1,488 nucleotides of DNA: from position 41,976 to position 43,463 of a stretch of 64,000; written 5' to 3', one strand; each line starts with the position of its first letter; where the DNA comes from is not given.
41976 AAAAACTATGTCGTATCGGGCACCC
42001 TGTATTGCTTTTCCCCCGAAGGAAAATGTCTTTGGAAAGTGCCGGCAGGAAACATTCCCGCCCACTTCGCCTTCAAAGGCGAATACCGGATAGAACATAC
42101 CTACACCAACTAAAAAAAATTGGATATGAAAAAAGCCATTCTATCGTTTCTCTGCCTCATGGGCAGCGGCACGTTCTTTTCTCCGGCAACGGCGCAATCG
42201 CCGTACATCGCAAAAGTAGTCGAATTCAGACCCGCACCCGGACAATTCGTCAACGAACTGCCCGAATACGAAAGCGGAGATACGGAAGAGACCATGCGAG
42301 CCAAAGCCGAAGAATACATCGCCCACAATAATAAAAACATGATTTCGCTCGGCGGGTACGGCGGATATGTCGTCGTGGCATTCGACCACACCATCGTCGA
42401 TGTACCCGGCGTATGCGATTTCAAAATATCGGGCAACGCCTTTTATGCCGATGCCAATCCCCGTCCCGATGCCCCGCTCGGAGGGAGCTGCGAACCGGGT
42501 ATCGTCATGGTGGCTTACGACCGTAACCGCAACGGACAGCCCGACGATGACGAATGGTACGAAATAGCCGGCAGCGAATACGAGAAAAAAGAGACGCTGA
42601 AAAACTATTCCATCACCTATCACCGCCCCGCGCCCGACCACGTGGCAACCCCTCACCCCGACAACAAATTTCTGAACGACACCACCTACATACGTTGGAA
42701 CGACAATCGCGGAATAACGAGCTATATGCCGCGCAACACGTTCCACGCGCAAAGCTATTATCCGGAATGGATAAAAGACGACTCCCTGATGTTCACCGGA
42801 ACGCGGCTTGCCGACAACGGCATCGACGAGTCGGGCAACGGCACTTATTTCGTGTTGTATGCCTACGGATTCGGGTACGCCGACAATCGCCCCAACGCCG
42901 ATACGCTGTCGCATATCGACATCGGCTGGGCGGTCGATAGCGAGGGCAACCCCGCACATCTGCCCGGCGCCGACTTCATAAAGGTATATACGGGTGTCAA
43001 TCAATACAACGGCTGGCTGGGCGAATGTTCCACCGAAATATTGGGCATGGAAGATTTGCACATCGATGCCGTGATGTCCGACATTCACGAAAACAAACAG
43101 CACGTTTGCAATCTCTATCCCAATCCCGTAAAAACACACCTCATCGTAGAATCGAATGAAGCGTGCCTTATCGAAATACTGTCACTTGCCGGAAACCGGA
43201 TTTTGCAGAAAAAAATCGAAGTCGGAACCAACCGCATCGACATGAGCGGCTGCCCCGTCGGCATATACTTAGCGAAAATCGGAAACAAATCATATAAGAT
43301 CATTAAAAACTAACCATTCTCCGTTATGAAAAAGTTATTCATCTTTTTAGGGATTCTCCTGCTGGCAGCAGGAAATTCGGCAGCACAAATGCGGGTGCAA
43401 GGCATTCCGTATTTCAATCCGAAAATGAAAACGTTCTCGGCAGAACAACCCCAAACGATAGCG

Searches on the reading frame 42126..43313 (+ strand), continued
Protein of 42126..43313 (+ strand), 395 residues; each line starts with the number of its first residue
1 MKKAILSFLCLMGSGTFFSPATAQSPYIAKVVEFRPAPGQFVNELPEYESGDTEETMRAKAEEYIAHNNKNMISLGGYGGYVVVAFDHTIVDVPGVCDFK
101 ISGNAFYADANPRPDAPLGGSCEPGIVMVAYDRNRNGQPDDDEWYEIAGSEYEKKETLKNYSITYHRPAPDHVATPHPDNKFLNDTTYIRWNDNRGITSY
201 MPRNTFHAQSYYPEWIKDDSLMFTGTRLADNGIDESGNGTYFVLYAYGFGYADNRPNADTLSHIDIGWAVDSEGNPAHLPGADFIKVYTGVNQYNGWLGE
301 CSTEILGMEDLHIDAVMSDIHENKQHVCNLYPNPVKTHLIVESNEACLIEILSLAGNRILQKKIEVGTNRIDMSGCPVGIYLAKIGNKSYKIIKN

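Call 41: search_protein_families(library=pfam, proteins=[L027:10947-12674:+, L027:12697-16959:+, L028:14917-17094:+, L028:17124-18083:+, L004:11215-15126:+, L004:15227-17617:+, L032:10932-12317:+, L069:10926-11969:+, L036:10927-13281:+], max_evalue=0.01)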
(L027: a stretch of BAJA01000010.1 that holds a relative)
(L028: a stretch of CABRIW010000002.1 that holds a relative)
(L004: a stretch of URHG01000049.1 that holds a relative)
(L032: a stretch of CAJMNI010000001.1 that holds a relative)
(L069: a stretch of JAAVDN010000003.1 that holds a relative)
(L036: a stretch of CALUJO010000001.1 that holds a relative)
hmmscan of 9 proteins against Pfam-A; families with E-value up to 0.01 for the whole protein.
L027:10947-12674:+ (576 aa): 2 families
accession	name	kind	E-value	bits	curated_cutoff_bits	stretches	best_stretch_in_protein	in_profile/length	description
PF16819.11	DUF5074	-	1.9e-126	422.3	27.2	1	25-409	1-353/353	Domain of unknown function (DUF5074)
PF21461.3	HL_N-beta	-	0.0053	17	27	0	454-495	18-53/57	Hyaluronate lyase, N-terminal beta-sheet domain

L027:12697-16959:+ (1421 aa): 4 families
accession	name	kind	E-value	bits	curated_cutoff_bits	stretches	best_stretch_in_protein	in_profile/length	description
PF18962.6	Por_Secre_tail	-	9.5e-06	26.3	27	1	1359-1417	4-68/75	Secretion system C-terminal sorting domain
PF17963.7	Big_9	-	0.00022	22.5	23.6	1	136-229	5-87/89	Bacterial Ig domain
PF02368.24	Big_2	-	0.00091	19.6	22.8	0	562-590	36-64/79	Bacterial Ig-like domain (group 2)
PF21461.3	HL_N-beta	-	0.0033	17.6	27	0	658-698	6-47/57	Hyaluronate lyase, N-terminal beta-sheet domain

L028:14917-17094:+ (726 aa): 3 families
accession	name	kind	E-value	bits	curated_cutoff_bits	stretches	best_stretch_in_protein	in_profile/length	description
PF16819.11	DUF5074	-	1.7e-105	353.4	27.2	1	212-551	1-353/353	Domain of unknown function (DUF5074)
PF18962.6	Por_Secre_tail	-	5.2e-05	23.9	27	1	658-718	2-68/75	Secretion system C-terminal sorting domain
PF08450.18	SGL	-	0.0061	16.6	26.3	0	449-519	145-212/246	SMP-30/Gluconolactonase/LRE-like region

L028:17124-18083:+ (320 aa): 2 families
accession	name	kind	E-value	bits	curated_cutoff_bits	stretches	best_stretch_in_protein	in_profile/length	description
PF14717.12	DUF4465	-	3.1e-49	168.2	25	1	66-237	5-175/176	Domain of unknown function (DUF4465)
PF18962.6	Por_Secre_tail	-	1.7e-05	25.4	27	1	263-315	7-66/75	Secretion system C-terminal sorting domain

L004:11215-15126:+ (1304 aa): 4 families
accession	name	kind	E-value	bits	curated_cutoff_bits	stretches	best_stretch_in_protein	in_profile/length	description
PF02368.24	Big_2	-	1.5e-54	182.3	22.8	5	1062-1129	3-72/79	Bacterial Ig-like domain (group 2)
PF23486.1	Ig_TMEM132_5th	-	1.3e-08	35.5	28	0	1097-1142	89-134/137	TMEM132 fifth domain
PF22359.2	Big-like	-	1.5e-08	35.2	27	1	1182-1209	6-33/48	Bacterial Ig-like domain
PF21461.3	HL_N-beta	-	6.4e-05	23.1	27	0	661-693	21-51/57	Hyaluronate lyase, N-terminal beta-sheet domain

L004:15227-17617:+ (797 aa): 4 families
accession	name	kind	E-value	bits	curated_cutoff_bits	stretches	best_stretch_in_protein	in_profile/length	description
PF16819.11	DUF5074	-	2.6e-105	352.8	27.2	1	259-610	2-353/353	Domain of unknown function (DUF5074)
PF18962.6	Por_Secre_tail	-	1.3e-10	41.9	27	1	729-790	1-69/75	Secretion system C-terminal sorting domain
PF16967.11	TcfC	-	0.0019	18.2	29.4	1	747-785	14-52/68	E-set like domain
PF11589.14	DUF3244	-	0.0043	17.5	25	0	659-716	17-70/96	Domain of unknown function (DUF3244)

L032:10932-12317:+ (462 aa): 1 family
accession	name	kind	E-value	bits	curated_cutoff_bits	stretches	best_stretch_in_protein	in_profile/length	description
PF18962.6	Por_Secre_tail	-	0.00015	22.4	27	1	405-461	19-75/75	Secretion system C-terminal sorting domain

L069:10926-11969:+ (348 aa): 0 families

L036:10927-13281:+ (785 aa): 1 family
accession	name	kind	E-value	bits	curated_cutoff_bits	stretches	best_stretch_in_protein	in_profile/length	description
PF16819.11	DUF5074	-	7.7e-118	394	27.2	1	249-611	2-353/353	Domain of unknown function (DUF5074)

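Call 42: search_solved_structures(query=window:42126-43313:+, max_evalue=1e-10, show_alignments=2)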
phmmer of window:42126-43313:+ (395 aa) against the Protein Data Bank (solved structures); distinct sequences matched with E-value up to 1e-10: 2.
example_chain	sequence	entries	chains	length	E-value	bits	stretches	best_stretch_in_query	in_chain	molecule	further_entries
8blw_B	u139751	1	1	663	5.9e-71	242.9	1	22-314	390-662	YncE family protein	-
7biz_A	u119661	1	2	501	6e-41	144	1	21-311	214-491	Cell surface protein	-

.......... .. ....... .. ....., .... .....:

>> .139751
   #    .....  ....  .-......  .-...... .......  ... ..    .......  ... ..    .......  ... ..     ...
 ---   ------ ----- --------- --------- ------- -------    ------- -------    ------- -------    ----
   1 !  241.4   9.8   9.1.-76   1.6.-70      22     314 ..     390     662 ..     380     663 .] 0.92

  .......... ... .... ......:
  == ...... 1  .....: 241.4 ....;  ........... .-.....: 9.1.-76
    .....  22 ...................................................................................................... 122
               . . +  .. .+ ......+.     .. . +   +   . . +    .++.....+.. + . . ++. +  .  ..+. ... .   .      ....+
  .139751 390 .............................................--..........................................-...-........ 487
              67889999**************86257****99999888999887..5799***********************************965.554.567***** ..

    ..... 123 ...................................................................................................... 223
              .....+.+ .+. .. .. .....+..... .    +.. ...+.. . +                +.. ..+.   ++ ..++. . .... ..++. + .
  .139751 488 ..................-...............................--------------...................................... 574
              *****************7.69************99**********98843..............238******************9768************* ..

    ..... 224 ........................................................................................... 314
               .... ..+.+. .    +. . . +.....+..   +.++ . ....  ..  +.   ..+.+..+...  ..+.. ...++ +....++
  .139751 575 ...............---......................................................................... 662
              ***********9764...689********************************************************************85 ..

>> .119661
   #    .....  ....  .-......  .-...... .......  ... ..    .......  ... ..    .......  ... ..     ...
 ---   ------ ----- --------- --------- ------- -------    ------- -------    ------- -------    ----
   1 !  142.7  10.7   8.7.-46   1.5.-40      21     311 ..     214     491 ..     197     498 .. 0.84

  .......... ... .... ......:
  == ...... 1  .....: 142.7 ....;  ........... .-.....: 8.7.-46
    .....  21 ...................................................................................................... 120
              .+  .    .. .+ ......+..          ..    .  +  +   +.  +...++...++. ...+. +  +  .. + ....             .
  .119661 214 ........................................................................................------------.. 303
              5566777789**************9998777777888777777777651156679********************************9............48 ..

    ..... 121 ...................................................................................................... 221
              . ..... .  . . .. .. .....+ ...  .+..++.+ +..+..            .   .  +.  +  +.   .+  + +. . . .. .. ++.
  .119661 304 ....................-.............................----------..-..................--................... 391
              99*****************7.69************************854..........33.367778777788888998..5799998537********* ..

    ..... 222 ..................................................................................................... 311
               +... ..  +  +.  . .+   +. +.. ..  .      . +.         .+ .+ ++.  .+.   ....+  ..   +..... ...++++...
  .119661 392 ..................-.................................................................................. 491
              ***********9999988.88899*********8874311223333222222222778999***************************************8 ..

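Call 43: find_encoding_contigs(protein=window:42126-43313:+, flank=10000, max_places=3)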
Protein window:42126-43313:+ (395 aa): 8 contigs read that carry it; 3 places shown.
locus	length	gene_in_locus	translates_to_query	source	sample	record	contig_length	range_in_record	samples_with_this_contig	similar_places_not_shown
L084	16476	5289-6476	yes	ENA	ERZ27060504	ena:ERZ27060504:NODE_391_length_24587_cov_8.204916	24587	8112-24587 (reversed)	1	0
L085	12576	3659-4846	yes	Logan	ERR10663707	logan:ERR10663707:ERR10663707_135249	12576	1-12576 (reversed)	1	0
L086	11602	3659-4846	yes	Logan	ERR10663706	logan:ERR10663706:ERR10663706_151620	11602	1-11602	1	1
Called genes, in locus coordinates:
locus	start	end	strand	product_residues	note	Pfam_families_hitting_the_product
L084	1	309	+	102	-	?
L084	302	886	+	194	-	PF02508:Rnf-Nqr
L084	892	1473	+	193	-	PF02508:Rnf-Nqr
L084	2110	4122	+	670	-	PF07715:Plug, PF14905:OMP_b-brl_3 (weak)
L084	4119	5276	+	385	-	PF16819:DUF5074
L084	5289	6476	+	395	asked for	PF18962:Por_Secre_tail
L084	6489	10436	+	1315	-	PF16819:DUF5074, PF26182:Ig_NUP210_5th (faint), PF02368:Big_2, PF26918:Ig_Eae (faint), PF02368:Big_2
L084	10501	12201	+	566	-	PF16819:DUF5074, PF18962:Por_Secre_tail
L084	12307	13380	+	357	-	PF16819:DUF5074, PF21783:YNCE (faint)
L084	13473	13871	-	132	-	PF01288:HPPK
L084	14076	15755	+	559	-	PF06826:Asp-Al_Ex, PF02080:TrkA_C, PF06826:Asp-Al_Ex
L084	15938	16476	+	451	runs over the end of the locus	PF02321:OEP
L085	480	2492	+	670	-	PF07715:Plug, PF14905:OMP_b-brl_3 (weak)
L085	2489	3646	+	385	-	PF16819:DUF5074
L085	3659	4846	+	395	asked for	PF18962:Por_Secre_tail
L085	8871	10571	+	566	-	PF16819:DUF5074, PF18962:Por_Secre_tail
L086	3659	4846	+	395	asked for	PF18962:Por_Secre_tail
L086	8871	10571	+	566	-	PF16819:DUF5074, PF18962:Por_Secre_tail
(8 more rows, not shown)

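Call 73: search_protein_families(library=pfam, proteins=[L001:4775-5923:+, L069:10926-11969:+, L008:13397-14356:+], max_evalue=0.1)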
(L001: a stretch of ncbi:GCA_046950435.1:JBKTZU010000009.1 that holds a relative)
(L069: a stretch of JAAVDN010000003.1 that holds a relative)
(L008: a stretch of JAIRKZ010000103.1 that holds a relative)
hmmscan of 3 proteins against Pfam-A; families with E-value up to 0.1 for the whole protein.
L001:4775-5923:+ (383 aa): 3 families
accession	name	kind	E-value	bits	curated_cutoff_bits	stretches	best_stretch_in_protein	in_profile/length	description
PF18962.6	Por_Secre_tail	-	2.1e-06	28.4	27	1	304-379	2-74/75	Secretion system C-terminal sorting domain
PF05887.16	Trypan_PARP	-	0.002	18.5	100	1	170-211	33-74/134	Procyclic acidic repetitive protein (PARP)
PF13860.13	FlgD_ig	-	0.018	15.5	27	1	312-357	12-57/79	FlgD Ig-like domain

L069:10926-11969:+ (348 aa): 0 families

L008:13397-14356:+ (320 aa): 0 families

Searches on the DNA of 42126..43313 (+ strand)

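Call 26: search_rna_families(sources=[L001, L002, L003], threshold=gathering)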
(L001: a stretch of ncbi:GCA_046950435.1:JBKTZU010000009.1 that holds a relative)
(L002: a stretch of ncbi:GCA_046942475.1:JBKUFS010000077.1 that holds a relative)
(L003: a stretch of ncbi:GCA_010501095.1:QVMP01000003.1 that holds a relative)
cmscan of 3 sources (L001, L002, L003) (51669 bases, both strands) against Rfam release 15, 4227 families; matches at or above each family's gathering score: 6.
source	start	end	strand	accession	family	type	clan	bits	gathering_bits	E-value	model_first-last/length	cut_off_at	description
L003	6404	6603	+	RF00174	Cobalamin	Cis-reg; riboswitch;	CL00101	111.8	31.5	2.8e-27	1-189/189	no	Cobalamin riboswitch aptamer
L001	11214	11399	+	RF00174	Cobalamin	Cis-reg; riboswitch;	CL00101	104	31.5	4.7e-25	1-189/189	no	Cobalamin riboswitch aptamer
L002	8108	8293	+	RF00174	Cobalamin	Cis-reg; riboswitch;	CL00101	104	31.5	4.7e-25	1-189/189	no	Cobalamin riboswitch aptamer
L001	19006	19209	+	RF00174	Cobalamin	Cis-reg; riboswitch;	CL00101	102.8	31.5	1e-24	1-189/189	no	Cobalamin riboswitch aptamer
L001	6501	6700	+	RF00174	Cobalamin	Cis-reg; riboswitch;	CL00101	100.9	31.5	3.7e-24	1-189/189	no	Cobalamin riboswitch aptamer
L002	3398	3596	+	RF00174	Cobalamin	Cis-reg; riboswitch;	CL00101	95.5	31.5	1.3e-22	1-189/189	no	Cobalamin riboswitch aptamer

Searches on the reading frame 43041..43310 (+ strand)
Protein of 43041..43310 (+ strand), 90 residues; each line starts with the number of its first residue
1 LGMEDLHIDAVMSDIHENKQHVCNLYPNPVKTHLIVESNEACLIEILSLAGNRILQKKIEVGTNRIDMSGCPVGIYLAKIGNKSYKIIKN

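Call 65: search_protein_families(library=ncbifam, alignment_id=A4, max_evalue=0.01)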
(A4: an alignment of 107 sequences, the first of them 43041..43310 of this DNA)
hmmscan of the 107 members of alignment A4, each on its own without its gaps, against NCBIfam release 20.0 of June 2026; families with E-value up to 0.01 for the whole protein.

A. member 1, window:43041-43310:+ (90 aa): 2 families
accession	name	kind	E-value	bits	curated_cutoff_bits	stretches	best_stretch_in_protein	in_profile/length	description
TIGR04183.1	Por_Secre_tail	domain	1.2e-09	38.1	23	1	25-90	1-72/72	T9SS type A sorting domain-containing protein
NF038113.1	T9SSA_dep_M36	equivalog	2.9e-06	25.7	885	1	17-85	787-860/869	T9SS-dependent M36 family metallopeptidase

B. families by the number of members that match (of 107 scanned): 11 families
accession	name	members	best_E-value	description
TIGR04183.1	Por_Secre_tail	85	1.1e-13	T9SS type A sorting domain-containing protein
NF052644.1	T9SS_DNase_Rie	26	1.1e-08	T9SS-dependent surface endonuclease, AS87_RS02955 family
NF038113.1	T9SSA_dep_M36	25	2.5e-11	T9SS-dependent M36 family metallopeptidase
NF050177.1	TapA_OM_Porphy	18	2.7e-08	TapA/TapC family T9SS-dependent outer membrane protein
NF033708.1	T9SS_Cterm_ChiA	5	2.7e-06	T9SS sorting signal type C domain-containing protein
NF052228.1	T9SS_PorZ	2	0.00091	type IX secretion system anionic LPS delivery protein PorZ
NF045619.1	adhes_GNV_Cterm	1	0.0045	BapA/Bap/LapF family large adhesin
TIGR02122.1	TRAP_TAXI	1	0.005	TAXI family TRAP transporter solute-binding subunit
NF002098.0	PRK00943.1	1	0.0057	selenide, water dikinase SelD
NF007428.1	PRK09973.1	1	0.0084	lipoprotein YqhH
NF005075.0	PRK06500.1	1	0.0099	SDR family oxidoreductase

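Call 66: search_protein_families(library=pfam, alignment_id=A4, max_evalue=0.01)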
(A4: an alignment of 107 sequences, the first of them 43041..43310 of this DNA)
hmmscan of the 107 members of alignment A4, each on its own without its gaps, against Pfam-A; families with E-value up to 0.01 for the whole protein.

A. member 1, window:43041-43310:+ (90 aa): 2 families
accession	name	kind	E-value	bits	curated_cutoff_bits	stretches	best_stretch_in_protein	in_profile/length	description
PF18962.6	Por_Secre_tail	-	4.9e-10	40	27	1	25-88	1-70/75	Secretion system C-terminal sorting domain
PF16967.11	TcfC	-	0.0014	18.6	29.4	1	32-80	3-50/68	E-set like domain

B. families by the number of members that match (of 107 scanned): 10 families
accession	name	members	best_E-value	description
PF18962.6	Por_Secre_tail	48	6.2e-14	Secretion system C-terminal sorting domain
PF19910.5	DUF6383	24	2.1e-07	Domain of unknown function (DUF6383)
PF16967.11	TcfC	13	7e-08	E-set like domain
PF16819.11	DUF5074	7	1.2e-05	Domain of unknown function (DUF5074)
PF23759.1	GBD_T9SS_assoc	1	0.0028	Galactose binding domain-like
PF18630.7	Peptidase_M60_C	1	0.0036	Peptidase M60 C-terminal domain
PF16465.11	DUF5046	1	0.0051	Domain of unknown function (DUF5046)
PF09116.15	gp45-slide_C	1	0.0066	gp45 sliding clamp, C terminal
PF13570.13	Beta-prop_ACSF4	1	0.0072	Beta-alanine-activating enzyme, beta-propeller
PF23422.1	DUF7110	1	0.0078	Family of unknown function (DUF7110)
